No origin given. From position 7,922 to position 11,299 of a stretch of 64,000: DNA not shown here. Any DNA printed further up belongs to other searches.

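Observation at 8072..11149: Single 1025-aa polypeptide fusing an O-antigen-ligase/Wzy_C-like domain to a PMT/TMTC-like GT-C domain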

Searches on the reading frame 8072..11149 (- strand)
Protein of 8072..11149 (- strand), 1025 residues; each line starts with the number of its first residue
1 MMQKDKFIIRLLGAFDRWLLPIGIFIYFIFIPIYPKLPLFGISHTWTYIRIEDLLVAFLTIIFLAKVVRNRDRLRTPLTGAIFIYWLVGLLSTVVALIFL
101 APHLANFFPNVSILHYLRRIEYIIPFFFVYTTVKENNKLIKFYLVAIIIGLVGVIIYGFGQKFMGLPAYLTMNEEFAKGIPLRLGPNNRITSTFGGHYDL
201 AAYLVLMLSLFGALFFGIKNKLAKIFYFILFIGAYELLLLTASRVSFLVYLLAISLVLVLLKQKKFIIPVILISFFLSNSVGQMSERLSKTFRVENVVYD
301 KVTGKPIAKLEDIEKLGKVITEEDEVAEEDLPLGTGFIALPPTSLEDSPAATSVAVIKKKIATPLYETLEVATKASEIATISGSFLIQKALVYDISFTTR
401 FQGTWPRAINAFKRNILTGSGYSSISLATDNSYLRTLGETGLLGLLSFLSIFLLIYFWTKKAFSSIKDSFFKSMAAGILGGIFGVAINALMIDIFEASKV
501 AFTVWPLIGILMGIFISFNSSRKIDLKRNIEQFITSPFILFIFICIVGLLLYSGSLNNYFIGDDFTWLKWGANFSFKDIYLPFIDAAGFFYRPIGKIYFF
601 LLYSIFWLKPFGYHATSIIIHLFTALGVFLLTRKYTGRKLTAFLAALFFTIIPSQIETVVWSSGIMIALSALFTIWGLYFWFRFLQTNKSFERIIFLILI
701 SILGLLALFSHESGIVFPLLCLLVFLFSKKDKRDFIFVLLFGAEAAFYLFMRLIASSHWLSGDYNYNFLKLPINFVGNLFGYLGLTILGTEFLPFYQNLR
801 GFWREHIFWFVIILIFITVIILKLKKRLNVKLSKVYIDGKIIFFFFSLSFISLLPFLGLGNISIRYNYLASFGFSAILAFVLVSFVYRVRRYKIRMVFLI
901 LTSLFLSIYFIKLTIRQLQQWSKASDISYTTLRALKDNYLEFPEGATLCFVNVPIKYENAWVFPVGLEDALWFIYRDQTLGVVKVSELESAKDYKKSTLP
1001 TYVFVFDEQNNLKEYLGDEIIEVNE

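Call 6: search_protein_families(library=pfam, proteins=[window:8072-11149:-], max_evalue=1)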
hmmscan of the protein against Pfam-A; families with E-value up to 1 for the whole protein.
window:8072-11149:- (1025 aa): 2 families
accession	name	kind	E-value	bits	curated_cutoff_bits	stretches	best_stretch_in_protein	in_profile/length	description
PF04932.20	Wzy_C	-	0.0053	17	31.7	2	394-449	78-149/149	O-Antigen ligase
PF20664.2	DUF6814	-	0.036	14.7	25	1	503-551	10-59/71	Family of unknown function (DUF6814)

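Call 7: search_protein_families(library=ncbifam, proteins=[window:8072-11149:-], max_evalue=1)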
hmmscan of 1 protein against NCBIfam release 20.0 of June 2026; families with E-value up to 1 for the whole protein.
window:8072-11149:- (1025 aa): 0 families

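Call 8: find_homologous_proteins(query=window:8072-11149:-, max_evalue=0.001)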
Query window:8072-11149:- (1025 aa): 1593 proteins with E <= 0.001 among 8000 candidates; the best 120 are listed.
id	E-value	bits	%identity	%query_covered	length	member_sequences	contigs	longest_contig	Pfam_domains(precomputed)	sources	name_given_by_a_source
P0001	0.0e+0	2227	100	100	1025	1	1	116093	-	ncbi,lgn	-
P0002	0.0e+0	1921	84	100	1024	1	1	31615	-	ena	-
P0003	9.9e-281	953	49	98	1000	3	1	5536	-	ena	-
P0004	8.6e-280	950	50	98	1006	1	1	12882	-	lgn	-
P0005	2.2e-279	948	48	98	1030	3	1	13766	-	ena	-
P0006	3.0e-276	938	48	98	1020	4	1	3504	-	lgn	-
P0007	1.2e-275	936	48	98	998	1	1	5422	PF04932.21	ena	-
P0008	1.9e-262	892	47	99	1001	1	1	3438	PF04932.21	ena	-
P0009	3.8e-262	891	47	98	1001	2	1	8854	PF04932.21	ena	-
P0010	1.4e-258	880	46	98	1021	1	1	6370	PF04932.21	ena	-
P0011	4.3e-258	878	47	96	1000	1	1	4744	PF04932.21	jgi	jgi:hypothetical protein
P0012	1.0e-257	877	46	98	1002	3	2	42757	-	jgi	-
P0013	1.3e-256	873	46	98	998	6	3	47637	PF04932.21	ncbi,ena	-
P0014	4.5e-256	871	45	98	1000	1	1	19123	PF04932.21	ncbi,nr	ncbi:O-antigen ligase family protein [Candidatus Gottesmanbacteria bacterium]|nr:O-antigen ligase fa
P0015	5.9e-256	871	46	97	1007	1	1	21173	PF04932.21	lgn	-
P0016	2.1e-255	869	46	98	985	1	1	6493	PF04932.21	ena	-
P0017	2.4e-255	869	46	98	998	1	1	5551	PF04932.21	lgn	-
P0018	3.2e-254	865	46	98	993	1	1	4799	PF04932.21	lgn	-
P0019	5.5e-254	864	47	98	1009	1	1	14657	PF04932.21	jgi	-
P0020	1.1e-253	863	46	97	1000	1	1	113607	PF04932.21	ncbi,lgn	-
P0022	8.0e-253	860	46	98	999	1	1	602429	-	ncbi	-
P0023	1.2e-252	860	47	97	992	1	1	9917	PF04932.21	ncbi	-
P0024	2.7e-252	859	45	97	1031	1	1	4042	PF04932.21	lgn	-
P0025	2.9e-251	855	46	98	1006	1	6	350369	PF04932.21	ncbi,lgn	-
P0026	3.1e-251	855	44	99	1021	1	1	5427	PF04932.21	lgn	-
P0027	5.2e-251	854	46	99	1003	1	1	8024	PF04932.21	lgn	-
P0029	7.3e-251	854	45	98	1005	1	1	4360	PF04932.21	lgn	-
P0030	2.4e-250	852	46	98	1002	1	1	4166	PF04932.21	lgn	-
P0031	4.8e-250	851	47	98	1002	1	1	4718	PF04932.21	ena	-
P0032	6.4e-250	851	47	98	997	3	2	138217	PF04932.21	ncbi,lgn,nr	ncbi:MAG: O-antigen ligase family protein [Patescibacteria group bacterium]|nr:O-antigen ligase fami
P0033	8.1e-250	851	45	97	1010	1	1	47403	PF04932.21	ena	-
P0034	1.3e-249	850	45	97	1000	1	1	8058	PF04932.21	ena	-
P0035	1.7e-249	849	45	98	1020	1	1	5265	PF04932.21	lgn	-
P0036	5.5e-249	848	45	97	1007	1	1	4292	PF04932.21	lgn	-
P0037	9.2e-249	847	46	98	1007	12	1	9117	PF04932.21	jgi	-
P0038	2.1e-248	846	45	98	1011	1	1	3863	PF13231.13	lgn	-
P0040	4.8e-248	845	45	96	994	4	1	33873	PF04932.21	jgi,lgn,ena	-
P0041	6.6e-248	844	44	98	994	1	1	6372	PF04932.21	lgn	-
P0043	3.9e-247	842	44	97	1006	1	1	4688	PF04932.21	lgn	-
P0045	2.0e-246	839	44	98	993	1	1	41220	PF04932.21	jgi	jgi:hypothetical protein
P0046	2.4e-246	839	45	98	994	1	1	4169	PF04932.21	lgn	-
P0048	4.1e-245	835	44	98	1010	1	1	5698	PF04932.21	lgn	-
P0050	6.5e-244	831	45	99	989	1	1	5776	PF04932.21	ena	-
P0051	9.2e-244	830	45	98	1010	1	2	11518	PF04932.21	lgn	-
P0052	4.5e-243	828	45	98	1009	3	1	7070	PF04932.21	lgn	-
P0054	1.0e-242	827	45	98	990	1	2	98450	PF04932.21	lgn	-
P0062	5.8e-240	818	44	98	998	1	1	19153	PF04932.21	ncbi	-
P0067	1.6e-237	810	44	97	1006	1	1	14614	PF04932.21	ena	-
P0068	1.6e-236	807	43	99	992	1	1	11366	PF04932.21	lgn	-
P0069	4.7e-236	805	44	96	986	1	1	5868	PF04932.21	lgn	-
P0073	1.4e-234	800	43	98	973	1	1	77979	PF04932.21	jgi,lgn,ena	jgi:hypothetical protein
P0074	2.0e-234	800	44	98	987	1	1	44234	PF04932.21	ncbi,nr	ncbi:MAG: O-antigen ligase family protein [bacterium]|nr:O-antigen ligase family protein [bacterium]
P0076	1.5e-233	797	42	97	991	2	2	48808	PF04932.21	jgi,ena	-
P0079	3.7e-230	785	43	98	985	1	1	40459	PF04932.21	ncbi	ncbi:MAG: O-antigen ligase family protein [Candidatus Shapirobacteria bacterium]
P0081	5.6e-230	785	43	99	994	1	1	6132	PF04932.21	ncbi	-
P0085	2.1e-225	770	43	99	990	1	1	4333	PF04932.21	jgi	-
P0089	6.8e-224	765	42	96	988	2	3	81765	PF04932.21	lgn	-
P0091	1.6e-223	763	40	96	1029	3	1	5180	PF04932.21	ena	-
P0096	5.7e-222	758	44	99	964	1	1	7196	PF04932.21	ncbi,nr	ncbi:O-antigen ligase family protein [Candidatus Gottesmanbacteria bacterium]|nr:O-antigen ligase fa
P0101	1.0e-220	754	42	99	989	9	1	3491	PF04932.21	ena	-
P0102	2.1e-220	753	41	98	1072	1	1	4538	-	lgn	-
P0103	2.4e-220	753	47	71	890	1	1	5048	PF04932.21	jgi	jgi:hypothetical protein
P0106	8.4e-220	751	42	98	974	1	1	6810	PF04932.21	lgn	-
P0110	3.7e-218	746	40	97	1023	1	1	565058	PF04932.21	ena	-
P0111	3.8e-218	746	41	96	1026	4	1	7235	PF04932.21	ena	-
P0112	1.8e-217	743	40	96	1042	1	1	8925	PF04932.21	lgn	-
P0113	3.8e-217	742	41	96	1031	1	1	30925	PF04932.21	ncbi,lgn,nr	ncbi:MAG: O-antigen ligase family protein [Patescibacteria group bacterium]|nr:O-antigen ligase fami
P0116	7.4e-216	738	41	99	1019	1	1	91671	PF13231.13,PF04932.21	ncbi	-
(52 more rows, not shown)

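Call 11: search_protein_families(library=pfam, alignment_id=A1, max_evalue=0.01)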
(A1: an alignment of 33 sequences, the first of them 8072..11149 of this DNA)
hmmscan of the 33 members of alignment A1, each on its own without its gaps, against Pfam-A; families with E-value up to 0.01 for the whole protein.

A. member 1, window:8072-11149:- (1025 aa): 1 family
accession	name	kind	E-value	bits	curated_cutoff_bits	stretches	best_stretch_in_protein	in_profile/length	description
PF04932.20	Wzy_C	-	0.0053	17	31.7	1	394-449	78-149/149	O-Antigen ligase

B. families by the number of members that match (of 33 scanned): 3 families
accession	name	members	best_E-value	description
PF04932.20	Wzy_C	30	3.1e-13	O-Antigen ligase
PF13231.12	PMT_2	2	4.2e-06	Dolichyl-phosphate-mannose-protein mannosyltransferase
PF07226.16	DUF1422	2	0.00094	Protein of unknown function (DUF1422)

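Call 12: search_solved_structures(query=A1, max_evalue=10, show_alignments=4)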
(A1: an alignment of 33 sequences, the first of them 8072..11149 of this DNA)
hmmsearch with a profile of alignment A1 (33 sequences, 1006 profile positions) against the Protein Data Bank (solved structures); distinct sequences matched with E-value up to 10: 0.

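Call 18: list_cluster_members(proteins=[P0001, P0002, P0022, P0116, P0038])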
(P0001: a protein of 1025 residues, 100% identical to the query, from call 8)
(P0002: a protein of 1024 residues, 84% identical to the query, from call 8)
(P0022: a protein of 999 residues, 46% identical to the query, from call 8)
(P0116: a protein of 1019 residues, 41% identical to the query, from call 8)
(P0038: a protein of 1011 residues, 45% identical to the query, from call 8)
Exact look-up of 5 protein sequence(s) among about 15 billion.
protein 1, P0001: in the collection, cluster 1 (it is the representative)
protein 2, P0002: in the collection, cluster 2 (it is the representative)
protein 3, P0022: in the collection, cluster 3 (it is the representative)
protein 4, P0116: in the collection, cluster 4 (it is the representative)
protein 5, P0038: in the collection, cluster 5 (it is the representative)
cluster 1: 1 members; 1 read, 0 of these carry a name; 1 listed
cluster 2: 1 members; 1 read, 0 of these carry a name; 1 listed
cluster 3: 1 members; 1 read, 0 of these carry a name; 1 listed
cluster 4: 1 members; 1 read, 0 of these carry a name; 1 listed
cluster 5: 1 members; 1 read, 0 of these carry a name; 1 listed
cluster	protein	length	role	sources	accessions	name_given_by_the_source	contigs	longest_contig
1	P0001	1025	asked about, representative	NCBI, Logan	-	-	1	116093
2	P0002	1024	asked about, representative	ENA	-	-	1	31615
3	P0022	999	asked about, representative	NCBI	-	-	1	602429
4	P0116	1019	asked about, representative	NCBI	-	-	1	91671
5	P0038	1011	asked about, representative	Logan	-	-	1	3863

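Call 20: find_encoding_contigs(protein=P0022, flank=10000, max_places=2)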
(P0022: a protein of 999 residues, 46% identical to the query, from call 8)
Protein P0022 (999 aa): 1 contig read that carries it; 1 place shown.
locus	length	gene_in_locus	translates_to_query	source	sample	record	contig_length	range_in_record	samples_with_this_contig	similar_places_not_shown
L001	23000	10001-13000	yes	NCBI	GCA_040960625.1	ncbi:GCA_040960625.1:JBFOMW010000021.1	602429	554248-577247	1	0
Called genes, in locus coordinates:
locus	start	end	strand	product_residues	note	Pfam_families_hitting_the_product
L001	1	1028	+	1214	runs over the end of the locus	-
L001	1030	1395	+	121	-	-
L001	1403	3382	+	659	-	-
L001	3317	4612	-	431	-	PF09852:DUF2079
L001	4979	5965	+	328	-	PF01073:3Beta_HSD, PF01370:Epimerase, PF02719:Polysacc_synt_2, PF04321:RmlD_sub_bind, PF05368:NmrA (weak), PF07993:NAD_binding_4 (faint), PF13460:NAD_binding_10, PF16363:GDP_Man_Dehyd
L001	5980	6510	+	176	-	PF13439:Glyco_transf_4 (weak)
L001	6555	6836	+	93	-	-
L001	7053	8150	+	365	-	PF13439:Glyco_transf_4 (weak), PF20706:GT4-conflict, PF00534:Glycos_transf_1, PF13692:Glyco_trans_1_4, PF13524:Glyco_trans_1_2 (weak)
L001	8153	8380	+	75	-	-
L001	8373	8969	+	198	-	PF00132:Hexapep, PF14602:Hexapep_2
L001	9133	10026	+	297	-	PF00535:Glycos_transf_2, PF10111:Glyco_tranf_2_2 (weak), PF13641:Glyco_tranf_2_3, PF13632:Glyco_trans_2_3 (weak)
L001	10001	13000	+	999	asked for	-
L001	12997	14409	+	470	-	PF13231:PMT_2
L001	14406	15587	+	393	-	PF00534:Glycos_transf_1, PF13692:Glyco_trans_1_4, PF13524:Glyco_trans_1_2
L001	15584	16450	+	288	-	PF00535:Glycos_transf_2, PF10111:Glyco_tranf_2_2 (weak), PF13641:Glyco_tranf_2_3, PF13632:Glyco_trans_2_3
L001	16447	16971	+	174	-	PF13439:Glyco_transf_4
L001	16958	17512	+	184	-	PF00534:Glycos_transf_1, PF13692:Glyco_trans_1_4, PF20706:GT4-conflict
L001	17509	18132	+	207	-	PF00702:Hydrolase, PF13419:HAD_2, PF13242:Hydrolase_like (weak)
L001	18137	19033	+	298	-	PF00892:EamA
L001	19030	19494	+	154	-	PF02643:DUF192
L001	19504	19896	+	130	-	-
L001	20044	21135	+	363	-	PF00534:Glycos_transf_1, PF13692:Glyco_trans_1_4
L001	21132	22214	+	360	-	PF00483:NTP_transferase, PF22640:ManC_GMP_beta-helix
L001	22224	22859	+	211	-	PF02397:Bac_transf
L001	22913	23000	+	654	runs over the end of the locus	PF13196:DUF4012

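Call 42: find_related_loci(query=A1, collection=genome_contigs, flank=6000)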
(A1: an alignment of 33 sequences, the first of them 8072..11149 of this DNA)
Query A1 (1025 aa) in genome_contigs; peptide patterns used: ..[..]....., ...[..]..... (x = any residue, [..] = any of these).
599 stretches matched a pattern (row limit reached: there are more); 572 encode a relative of the query (tblastn E <= 1e-3); the best 80 are kept; 80 distinct loci.
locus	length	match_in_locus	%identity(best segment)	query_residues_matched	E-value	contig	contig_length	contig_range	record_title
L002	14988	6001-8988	43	6-1014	0e+0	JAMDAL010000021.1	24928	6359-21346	MAG: Patescibacteria group bacterium isolate FK_Sedi_B_Bin.260 NODE_6479_length_24928_cov_5.45095, whole genome shotgun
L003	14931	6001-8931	46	16-1014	0e+0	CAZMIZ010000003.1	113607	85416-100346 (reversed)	MAG TPA_asm: uncultured Gammaproteobacteria bacterium isolate binchicken_co338_18 genome assembly, contig: NODE_35_lengt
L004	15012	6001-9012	42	30-1014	0e+0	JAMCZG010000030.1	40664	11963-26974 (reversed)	MAG: Patescibacteria group bacterium isolate FK_Sedi_B_Bin.314 NODE_2647_length_40664_cov_4.5851, whole genome shotgun s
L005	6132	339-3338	43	1-1019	0e+0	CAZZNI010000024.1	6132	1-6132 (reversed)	MAG TPA_asm: uncultured Gammaproteobacteria bacterium isolate SRP241326_co4_16 genome assembly, contig: NODE_14569_lengt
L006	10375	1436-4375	43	10-1014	0e+0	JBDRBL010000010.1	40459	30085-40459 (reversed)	MAG: Candidatus Shapirobacteria bacterium isolate MEGAHIT-group-1.12 k141_1982726, whole genome shotgun sequence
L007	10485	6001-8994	40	16-1014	0e+0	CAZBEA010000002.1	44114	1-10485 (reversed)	MAG TPA_asm: uncultured Gammaproteobacteria bacterium isolate binchicken_co16_305 genome assembly, contig: NODE_1415_len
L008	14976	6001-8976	41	32-1014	0e+0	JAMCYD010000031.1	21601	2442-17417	MAG: Patescibacteria group bacterium isolate FK_Sedi_B_Bin.369 NODE_8246_length_21601_cov_52.7441, whole genome shotgun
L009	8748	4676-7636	42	10-1019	0e+0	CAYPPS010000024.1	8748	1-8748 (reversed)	MAG TPA_asm: uncultured Gammaproteobacteria bacterium isolate binchicken_co181_619 genome assembly, contig: NODE_16651_l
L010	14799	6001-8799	40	22-976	0e+0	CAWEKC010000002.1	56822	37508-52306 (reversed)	MAG: Candidatus Gottesmanbacteria bacterium isolate MFD05942.bin.1.195 genome assembly, contig: contig_130330, whole gen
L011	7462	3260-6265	39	31-1025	0e+0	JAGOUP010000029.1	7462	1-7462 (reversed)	MAG: Candidatus Levyibacteriota bacterium isolate Gw_Eff_bin_508 Gw_Eff_29116_length_7462_cov_3.684935, whole genome sho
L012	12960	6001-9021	39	31-1023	0e+0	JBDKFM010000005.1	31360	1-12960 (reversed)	MAG: Candidatus Parcubacteria bacterium isolate farmington_2019_sw_WHONDRS-S19S_0053_A_bin.46 scaffold_0000359, whole ge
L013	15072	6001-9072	39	10-1015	0e+0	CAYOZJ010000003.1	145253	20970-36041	MAG TPA_asm: uncultured Gammaproteobacteria bacterium isolate SRP200132_co1_666 genome assembly, contig: NODE_96_length_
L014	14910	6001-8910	39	22-1008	0e+0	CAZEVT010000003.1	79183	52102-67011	MAG TPA_asm: uncultured Gammaproteobacteria bacterium isolate SRP119689_co1_156 genome assembly, contig: NODE_311_length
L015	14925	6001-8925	40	30-1025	0e+0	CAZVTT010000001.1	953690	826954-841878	MAG TPA_asm: uncultured Gammaproteobacteria bacterium isolate SRP292972_co1_32 genome assembly, contig: NODE_3_length_95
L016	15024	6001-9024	38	8-1015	0e+0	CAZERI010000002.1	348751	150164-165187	MAG TPA_asm: uncultured Gammaproteobacteria bacterium isolate SRP278252_co1_729 genome assembly, contig: NODE_14_length_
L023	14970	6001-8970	38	18-1025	0e+0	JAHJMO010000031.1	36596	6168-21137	MAG: Patescibacteria group bacterium isolate Old_saline.mb.45 Old_saline.mb.45_k141_1152281, whole genome shotgun sequen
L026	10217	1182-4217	37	6-1025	0e+0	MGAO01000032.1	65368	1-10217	MAG: Candidatus Roizmanbacteria bacterium RIFCSPLOWO2_01_FULL_40_14 rifcsplowo2_01_scaffold_350, whole genome shotgun se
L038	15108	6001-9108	39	30-1025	0e+0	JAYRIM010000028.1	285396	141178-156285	MAG: Candidatus Levyibacteriota bacterium isolate SZ_szas25bin.53 k141_1536689, whole genome shotgun sequence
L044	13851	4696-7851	37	22-1025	0e+0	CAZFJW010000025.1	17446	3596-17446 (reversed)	MAG TPA_asm: uncultured Gammaproteobacteria bacterium isolate SRP342105_co1_31 genome assembly, contig: NODE_4360_length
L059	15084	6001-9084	38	29-1025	0e+0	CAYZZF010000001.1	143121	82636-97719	MAG TPA_asm: uncultured Gammaproteobacteria bacterium isolate SRP093762_co1_95 genome assembly, contig: NODE_60_length_1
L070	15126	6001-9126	37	19-1025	5e-178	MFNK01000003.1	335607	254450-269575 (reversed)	MAG: Candidatus Levybacteria bacterium RIFCSPHIGHO2_01_FULL_36_15b rifcsphigho2_01_scaffold_16, whole genome shotgun seq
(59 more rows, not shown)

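Call 45: find_encoding_contigs(protein=P0001, flank=1000, max_places=2)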
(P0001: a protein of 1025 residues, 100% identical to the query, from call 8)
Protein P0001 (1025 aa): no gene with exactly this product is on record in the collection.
